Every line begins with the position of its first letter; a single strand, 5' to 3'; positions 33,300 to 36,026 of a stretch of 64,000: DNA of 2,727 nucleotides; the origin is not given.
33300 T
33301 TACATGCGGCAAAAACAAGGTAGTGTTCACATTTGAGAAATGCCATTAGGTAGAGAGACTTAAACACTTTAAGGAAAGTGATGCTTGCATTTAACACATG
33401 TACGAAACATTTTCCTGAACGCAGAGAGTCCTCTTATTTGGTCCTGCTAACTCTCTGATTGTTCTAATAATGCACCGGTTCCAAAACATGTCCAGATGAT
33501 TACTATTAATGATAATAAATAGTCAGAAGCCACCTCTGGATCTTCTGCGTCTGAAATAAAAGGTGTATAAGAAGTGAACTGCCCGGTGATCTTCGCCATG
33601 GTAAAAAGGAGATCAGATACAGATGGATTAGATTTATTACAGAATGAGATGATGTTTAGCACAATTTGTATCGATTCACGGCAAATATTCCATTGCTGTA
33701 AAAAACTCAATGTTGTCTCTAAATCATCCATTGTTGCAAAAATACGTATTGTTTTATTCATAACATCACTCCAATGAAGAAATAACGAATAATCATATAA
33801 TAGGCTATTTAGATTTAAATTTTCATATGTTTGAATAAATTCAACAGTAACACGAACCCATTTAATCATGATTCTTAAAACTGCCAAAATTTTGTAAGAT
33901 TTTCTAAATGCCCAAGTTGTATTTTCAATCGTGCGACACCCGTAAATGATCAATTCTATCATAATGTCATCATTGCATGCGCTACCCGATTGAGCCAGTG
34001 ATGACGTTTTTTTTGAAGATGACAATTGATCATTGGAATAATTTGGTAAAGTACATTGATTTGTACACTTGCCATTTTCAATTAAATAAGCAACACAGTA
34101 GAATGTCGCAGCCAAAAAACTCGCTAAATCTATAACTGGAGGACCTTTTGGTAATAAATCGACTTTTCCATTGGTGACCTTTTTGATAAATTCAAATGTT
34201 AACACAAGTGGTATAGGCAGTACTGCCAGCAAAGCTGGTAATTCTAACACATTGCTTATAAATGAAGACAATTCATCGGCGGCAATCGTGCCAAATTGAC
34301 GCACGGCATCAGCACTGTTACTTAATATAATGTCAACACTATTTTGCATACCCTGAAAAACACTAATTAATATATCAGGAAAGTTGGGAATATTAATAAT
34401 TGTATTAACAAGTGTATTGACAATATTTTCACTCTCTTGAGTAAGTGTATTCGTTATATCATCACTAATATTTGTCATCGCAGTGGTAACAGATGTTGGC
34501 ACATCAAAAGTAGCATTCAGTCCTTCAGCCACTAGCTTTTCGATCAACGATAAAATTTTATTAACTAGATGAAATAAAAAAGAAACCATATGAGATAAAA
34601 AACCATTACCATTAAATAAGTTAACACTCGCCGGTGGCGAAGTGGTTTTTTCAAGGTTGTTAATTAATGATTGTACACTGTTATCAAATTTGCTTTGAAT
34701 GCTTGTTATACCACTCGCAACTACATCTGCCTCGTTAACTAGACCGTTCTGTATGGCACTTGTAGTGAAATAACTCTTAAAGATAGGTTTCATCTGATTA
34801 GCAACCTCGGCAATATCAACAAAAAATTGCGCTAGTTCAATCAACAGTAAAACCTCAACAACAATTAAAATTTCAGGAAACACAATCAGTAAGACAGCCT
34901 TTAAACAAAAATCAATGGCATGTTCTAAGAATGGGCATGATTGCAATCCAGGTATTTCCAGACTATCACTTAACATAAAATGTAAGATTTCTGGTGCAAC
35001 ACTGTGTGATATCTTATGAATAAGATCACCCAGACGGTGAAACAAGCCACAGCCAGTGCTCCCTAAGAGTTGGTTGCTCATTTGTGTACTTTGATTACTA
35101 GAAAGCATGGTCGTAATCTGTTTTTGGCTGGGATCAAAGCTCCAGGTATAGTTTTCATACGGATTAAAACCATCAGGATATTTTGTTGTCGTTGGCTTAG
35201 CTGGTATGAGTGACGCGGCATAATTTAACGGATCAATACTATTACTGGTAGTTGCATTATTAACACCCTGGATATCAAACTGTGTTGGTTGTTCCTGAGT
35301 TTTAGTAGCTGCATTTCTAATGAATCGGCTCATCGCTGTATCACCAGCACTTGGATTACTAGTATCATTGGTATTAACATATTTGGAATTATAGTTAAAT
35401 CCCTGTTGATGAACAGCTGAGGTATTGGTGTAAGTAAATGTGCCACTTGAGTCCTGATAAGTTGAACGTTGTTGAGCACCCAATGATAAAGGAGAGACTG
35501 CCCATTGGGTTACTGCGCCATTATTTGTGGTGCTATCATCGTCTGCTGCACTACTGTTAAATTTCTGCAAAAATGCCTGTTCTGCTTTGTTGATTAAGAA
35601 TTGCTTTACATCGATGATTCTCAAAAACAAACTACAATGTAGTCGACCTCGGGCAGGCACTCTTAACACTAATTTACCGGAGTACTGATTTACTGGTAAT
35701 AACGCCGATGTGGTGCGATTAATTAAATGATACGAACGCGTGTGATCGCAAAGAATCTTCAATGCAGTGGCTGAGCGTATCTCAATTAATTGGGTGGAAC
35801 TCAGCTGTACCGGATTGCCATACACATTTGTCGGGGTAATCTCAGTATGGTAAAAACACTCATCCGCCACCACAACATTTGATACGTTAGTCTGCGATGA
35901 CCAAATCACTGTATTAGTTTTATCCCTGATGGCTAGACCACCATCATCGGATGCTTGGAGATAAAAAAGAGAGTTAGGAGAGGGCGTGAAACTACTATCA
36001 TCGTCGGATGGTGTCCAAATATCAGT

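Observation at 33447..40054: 1785-aa twin-arginine-signal lectin/toxin-like protein co-operonic with tatA-tatB-tatC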

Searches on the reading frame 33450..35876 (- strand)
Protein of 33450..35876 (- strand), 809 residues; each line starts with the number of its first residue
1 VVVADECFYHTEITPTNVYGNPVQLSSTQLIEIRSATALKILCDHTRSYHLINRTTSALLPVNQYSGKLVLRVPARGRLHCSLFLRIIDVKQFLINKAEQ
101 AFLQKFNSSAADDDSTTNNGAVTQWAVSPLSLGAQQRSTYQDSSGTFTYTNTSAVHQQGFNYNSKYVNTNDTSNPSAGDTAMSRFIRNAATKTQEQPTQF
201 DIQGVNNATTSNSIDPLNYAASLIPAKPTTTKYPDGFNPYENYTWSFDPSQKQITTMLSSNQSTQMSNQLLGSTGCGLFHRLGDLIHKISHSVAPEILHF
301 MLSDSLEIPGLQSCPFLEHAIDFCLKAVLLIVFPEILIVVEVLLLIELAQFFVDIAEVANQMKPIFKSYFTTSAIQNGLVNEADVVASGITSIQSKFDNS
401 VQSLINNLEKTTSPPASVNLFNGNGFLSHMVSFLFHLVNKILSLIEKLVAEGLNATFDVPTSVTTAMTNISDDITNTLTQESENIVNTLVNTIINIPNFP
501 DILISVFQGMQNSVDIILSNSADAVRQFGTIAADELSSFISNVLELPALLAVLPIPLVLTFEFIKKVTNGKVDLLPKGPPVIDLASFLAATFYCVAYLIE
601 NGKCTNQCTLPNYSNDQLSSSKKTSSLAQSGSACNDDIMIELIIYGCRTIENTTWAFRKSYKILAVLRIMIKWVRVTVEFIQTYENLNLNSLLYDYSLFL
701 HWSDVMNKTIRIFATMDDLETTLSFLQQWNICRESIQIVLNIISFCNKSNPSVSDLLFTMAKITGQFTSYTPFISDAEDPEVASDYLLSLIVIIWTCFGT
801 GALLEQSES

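Call 50: predict_structure(alignment_id=A3)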
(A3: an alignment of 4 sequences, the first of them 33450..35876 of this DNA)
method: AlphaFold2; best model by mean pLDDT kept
length: 809 residues; sequences in the alignment: 4
mean_pLDDT: 35.2   pTM: 0.23
mean pLDDT of the five models: 35.2, 34.9, 34.9, 34.2, 32.1
residues with pLDDT >= 90: 0; 70-90: 12; 50-70: 61; < 50: 736
segments of 3 or more residues with pLDDT < 50: 1-7, 54-57, 77-80, 90-809
pLDDT, mean of each block of 10 residues (from residue 1): 45 73 60 59 56 51 65 55 62 39 37 33 28 28 27 29 27 33 31 29 29 27 30 36 33 32 34 34 34 30 32 35 32 28 32 34 34 35 35 38 37 29 30 35 34 27 32 37 36 30 33 33 31 34 30 34 36 32 32 32 29 27 28 32 35 31 35 37 33 30 32 32 31 35 35 34 30 30 34 34 28
secondary structure, 60 per line:
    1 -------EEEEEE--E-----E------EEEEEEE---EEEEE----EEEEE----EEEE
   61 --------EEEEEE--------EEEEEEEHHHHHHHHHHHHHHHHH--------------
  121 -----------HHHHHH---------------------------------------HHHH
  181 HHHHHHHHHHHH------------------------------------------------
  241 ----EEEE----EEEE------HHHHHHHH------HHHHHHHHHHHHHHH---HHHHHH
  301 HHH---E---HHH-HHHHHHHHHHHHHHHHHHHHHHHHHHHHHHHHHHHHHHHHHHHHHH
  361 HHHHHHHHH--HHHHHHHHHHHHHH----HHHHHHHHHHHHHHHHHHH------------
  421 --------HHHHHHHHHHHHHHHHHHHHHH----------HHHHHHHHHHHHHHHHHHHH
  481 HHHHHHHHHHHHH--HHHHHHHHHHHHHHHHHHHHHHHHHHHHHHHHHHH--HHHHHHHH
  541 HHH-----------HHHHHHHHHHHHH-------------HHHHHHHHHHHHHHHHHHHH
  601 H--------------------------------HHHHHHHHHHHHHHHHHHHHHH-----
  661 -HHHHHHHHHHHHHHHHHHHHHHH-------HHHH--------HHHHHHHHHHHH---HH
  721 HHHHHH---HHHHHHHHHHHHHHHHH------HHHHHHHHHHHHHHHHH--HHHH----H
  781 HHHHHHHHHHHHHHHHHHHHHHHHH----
elements in order (helices of 4 or more, strands of 3 or more residues): E8-13 E29-35 E39-43 E48-52 E57-60 E69-74 E83-89 H90-106 H132-137 H177-192 E245-248 E253-256 H263-270 H277-291 H295-303 H315-369 H372-385 H390-408 H429-450 H461-493 H496-530 H533-543 H555-567 H581-601 H634-655 H662-684 H692-695 H704-715 H719-726 H730-746 H753-769 H772-775 H780-805
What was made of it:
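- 35595..35864 (-): Small all-beta mid domain (residues 981-1070), the best-conserved family core. AF2 gives seven strands at pLDDT ~60 (call 50).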

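Call 52: search_protein_representatives(alignment_id=A3)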
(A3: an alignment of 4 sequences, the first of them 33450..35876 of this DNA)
Query: 4 sequences, 833 profile positions. Proteins with E-value up to 0.001 (for the whole library): 25; up to 1e-10: 14; up to 1e-30: 4. The best 25 are listed.
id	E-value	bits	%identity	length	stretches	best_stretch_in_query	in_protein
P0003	0.0e+00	1223.5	-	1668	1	2-833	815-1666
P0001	0.0e+00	1166.9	-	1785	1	2-833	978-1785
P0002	0.0e+00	1154.7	-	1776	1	1-833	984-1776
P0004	4.2e-278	941.5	-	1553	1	10-832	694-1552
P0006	8.3e-20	87.0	-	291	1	7-197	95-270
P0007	1.6e-18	82.8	-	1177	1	7-623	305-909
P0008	6.3e-17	77.5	-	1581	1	8-625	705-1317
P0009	1.5e-15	73.0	-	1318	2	5-93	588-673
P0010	2.2e-14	69.1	-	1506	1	8-489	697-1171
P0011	2.8e-14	68.7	-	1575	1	8-696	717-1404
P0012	7.8e-14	67.3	-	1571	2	7-136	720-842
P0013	4.9e-13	64.7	-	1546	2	7-168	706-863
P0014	3.9e-12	61.7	-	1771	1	8-628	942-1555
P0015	7.6e-11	57.4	-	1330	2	270-434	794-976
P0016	3.2e-10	55.3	-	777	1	5-114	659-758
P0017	9.9e-10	53.7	-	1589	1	8-531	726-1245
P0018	4.1e-09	51.7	-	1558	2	8-372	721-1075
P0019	5.4e-09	51.3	-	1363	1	8-645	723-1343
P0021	3.4e-08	48.6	-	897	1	6-149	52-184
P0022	1.2e-07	46.8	-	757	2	3-87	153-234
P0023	5.8e-07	44.6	-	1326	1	5-458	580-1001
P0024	2.7e-06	42.4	-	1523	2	282-636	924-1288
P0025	1.5e-05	39.9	-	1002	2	8-89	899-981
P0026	9.9e-04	33.9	-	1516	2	8-142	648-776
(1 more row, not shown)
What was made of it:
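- On New family of giant RR-leader proteins (unnamed): An exhaustive profile search found 25 representatives, 14 of them at E<=1e-10 (call 52).
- Tried and rejected: The exhaustive HMMER search was what opened up the family (call 52).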

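Call 55: search_protein_families(library=pfam, proteins=[P0008, P0009, P0011, P0012, P0013, P0014], max_evalue=0.01)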
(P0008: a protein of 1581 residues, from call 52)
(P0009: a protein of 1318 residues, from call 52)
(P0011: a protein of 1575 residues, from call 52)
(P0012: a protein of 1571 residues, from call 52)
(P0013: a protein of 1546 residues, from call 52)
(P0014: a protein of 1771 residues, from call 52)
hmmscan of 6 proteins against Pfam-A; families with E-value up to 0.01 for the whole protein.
P0008 (1581 aa): 1 family
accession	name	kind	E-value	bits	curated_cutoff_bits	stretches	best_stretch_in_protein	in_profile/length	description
PF23854.1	DUF7217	-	0.0095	16.1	29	0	1137-1218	127-206/238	Domain of unknown function (DUF7217)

P0009 (1318 aa): 1 family
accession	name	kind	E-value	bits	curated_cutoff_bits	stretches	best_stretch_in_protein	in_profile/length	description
PF16039.10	DUF4791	-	0.00024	21.1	27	1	1182-1282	6-107/163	Domain of unknown function (DUF4791)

P0011 (1575 aa): 0 families

P0012 (1571 aa): 0 families

P0013 (1546 aa): 0 families

P0014 (1771 aa): 0 families

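Call 56: list_cluster_members(proteins=[P0008, P0009, P0010, P0011, P0012, P0013, P0014, P0015, P0017, P0026])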
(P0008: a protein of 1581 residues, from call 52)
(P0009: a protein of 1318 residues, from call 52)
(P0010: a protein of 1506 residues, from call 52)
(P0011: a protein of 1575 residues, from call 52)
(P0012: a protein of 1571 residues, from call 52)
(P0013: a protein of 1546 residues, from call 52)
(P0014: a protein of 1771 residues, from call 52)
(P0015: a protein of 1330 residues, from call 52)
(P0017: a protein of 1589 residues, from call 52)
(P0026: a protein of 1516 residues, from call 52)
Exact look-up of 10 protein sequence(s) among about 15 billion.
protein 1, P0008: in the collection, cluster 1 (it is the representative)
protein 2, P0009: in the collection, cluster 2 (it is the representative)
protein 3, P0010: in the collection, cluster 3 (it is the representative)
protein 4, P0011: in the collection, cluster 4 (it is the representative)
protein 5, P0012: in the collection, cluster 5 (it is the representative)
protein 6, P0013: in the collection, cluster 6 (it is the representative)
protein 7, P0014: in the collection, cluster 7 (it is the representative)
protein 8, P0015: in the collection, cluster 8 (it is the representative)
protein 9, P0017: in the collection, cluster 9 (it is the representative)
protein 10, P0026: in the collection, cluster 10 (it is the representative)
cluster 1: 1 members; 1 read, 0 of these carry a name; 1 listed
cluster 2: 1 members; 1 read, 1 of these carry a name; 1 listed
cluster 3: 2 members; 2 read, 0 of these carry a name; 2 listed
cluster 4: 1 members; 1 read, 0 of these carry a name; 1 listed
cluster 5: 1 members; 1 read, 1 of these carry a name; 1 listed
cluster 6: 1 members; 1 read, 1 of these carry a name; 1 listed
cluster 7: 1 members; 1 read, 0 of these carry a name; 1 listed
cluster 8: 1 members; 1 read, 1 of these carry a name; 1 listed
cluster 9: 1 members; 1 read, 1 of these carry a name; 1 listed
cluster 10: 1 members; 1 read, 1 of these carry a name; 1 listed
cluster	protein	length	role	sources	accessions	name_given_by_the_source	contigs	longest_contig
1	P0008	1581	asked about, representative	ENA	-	-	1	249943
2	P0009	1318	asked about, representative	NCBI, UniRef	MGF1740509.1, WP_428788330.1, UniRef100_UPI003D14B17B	hypothetical protein L4C34_05390 [Vibrio profundum] | hypothetical protein n=1 Tax=Vibrio profundum TaxID=2910247 RepID=UPI003D14B17B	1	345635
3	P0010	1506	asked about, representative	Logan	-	-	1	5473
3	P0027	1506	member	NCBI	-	-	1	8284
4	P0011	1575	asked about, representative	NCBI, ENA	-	-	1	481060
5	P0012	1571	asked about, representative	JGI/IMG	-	hypothetical protein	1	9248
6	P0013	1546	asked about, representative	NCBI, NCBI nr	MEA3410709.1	MAG: hypothetical protein U9R74_04125 [Pseudomonadota bacterium] | hypothetical protein [Pseudomonadota bacterium]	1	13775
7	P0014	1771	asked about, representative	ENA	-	-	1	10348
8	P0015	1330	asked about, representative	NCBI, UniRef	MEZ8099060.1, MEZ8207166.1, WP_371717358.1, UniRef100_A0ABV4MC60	hypothetical protein [Vibrio bivalvicida] | Tat pathway signal protein n=1 Tax=Vibrio bivalvicida TaxID=1276888 RepID=A0ABV4MC60_9VIBR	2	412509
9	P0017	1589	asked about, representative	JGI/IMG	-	hypothetical protein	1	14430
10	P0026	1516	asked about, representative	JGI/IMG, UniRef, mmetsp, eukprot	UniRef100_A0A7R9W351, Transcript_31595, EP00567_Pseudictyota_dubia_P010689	Uncharacterized protein n=1 Tax=Pseudictyota dubia TaxID=2749911 RepID=A0A7R9W351_9STRA | Transcript_31595/g.58216 ORF Transcript_31595/g.58216 Transcript_31595/m.58216 ... | CAMPEP_0197451354 /NCGR_PEP_ID=MMETSP1175-20131217/28559_1 /TAXON_ID=1003142 ...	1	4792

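Call 57: find_encoding_contigs(protein=P0008, flank=10000, max_places=2)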
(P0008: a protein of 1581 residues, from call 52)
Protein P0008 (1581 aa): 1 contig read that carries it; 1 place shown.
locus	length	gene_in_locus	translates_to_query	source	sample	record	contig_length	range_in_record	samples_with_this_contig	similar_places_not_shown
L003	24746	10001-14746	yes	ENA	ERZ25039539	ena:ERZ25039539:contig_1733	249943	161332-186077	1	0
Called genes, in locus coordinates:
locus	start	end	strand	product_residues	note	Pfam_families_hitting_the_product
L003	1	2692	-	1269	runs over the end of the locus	PF07694:5TM-5TMR_LYT, PF00989:PAS, PF13188:PAS_8, PF13426:PAS_9, PF08447:PAS_3, PF00989:PAS, PF13188:PAS_8, PF08447:PAS_3, +7 more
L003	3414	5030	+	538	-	PF06863:DUF1254, PF06742:DUF1214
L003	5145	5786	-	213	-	-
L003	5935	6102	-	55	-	PF02518:HATPase_c (weak)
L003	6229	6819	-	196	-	PF13596:PAS_10 (weak)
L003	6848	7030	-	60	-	-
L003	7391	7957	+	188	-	-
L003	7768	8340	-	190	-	-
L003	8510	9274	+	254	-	-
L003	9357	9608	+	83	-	-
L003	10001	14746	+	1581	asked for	-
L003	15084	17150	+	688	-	PF00989:PAS (weak), PF13188:PAS_8 (weak), PF13426:PAS_9, PF08448:PAS_4, PF13188:PAS_8, PF13426:PAS_9, PF00990:GGDEF, PF00563:EAL, +2 more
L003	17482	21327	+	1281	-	PF13426:PAS_9, PF08448:PAS_4, PF00989:PAS, PF08447:PAS_3, PF08448:PAS_4, PF13426:PAS_9, PF00989:PAS, PF13426:PAS_9, +13 more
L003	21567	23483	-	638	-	PF00111:Fer2, PF17650:RACo_linker, PF17651:Raco_middle, PF14574:RACo_C_ter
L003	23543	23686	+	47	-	-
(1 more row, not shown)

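Call 58: find_encoding_contigs(protein=P0011, flank=10000, max_places=2)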
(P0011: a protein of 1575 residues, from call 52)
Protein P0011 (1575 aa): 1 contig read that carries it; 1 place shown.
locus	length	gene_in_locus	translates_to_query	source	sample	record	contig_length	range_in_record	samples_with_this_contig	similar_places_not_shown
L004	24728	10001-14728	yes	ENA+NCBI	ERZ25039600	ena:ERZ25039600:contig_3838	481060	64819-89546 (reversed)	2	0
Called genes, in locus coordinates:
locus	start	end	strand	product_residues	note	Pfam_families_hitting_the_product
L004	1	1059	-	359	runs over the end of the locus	PF13480:Acetyltransf_6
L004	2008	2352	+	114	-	PF01022:HTH_5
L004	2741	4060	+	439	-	PF03773:ArsP_1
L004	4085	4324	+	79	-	PF13192:Thioredoxin_3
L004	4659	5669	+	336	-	PF00044:Gp_dh_N, PF02800:Gp_dh_C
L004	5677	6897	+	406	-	PF07690:MFS_1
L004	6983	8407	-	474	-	PF03007:WS_DGAT_cat, PF06974:WS_DGAT_C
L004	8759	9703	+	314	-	PF00149:Metallophos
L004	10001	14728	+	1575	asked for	-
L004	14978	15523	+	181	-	PF07883:Cupin_2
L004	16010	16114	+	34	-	-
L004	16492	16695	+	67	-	-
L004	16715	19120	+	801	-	PF00176:SNF2-rel_dom, PF00270:DEAD (faint), PF04851:ResIII (weak), PF00271:Helicase_C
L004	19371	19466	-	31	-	-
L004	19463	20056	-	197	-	PF00929:RNase_T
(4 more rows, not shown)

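Call 64: find_encoding_contigs(protein=P0013, flank=10000, max_places=2)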
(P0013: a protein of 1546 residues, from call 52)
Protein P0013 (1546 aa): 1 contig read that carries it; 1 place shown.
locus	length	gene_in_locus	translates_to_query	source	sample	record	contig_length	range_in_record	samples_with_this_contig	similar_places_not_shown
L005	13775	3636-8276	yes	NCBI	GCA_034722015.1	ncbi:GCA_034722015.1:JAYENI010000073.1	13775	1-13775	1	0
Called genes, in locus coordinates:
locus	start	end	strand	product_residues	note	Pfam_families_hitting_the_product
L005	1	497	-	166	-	PF04087:DUF389 (weak)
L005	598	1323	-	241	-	PF10009:DUF2252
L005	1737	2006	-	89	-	PF13280:WYL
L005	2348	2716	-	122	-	PF08279:HTH_11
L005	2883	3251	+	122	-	PF00903:Glyoxalase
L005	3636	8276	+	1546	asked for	-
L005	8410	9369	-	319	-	PF00582:Usp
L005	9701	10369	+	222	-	PF07885:Ion_trans_2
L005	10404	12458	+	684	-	PF00753:Lactamase_B, PF14863:Alkyl_sulf_dimr, PF14864:Alkyl_sulf_C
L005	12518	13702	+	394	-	PF05990:DUF900, PF12697:Abhydrolase_6 (weak)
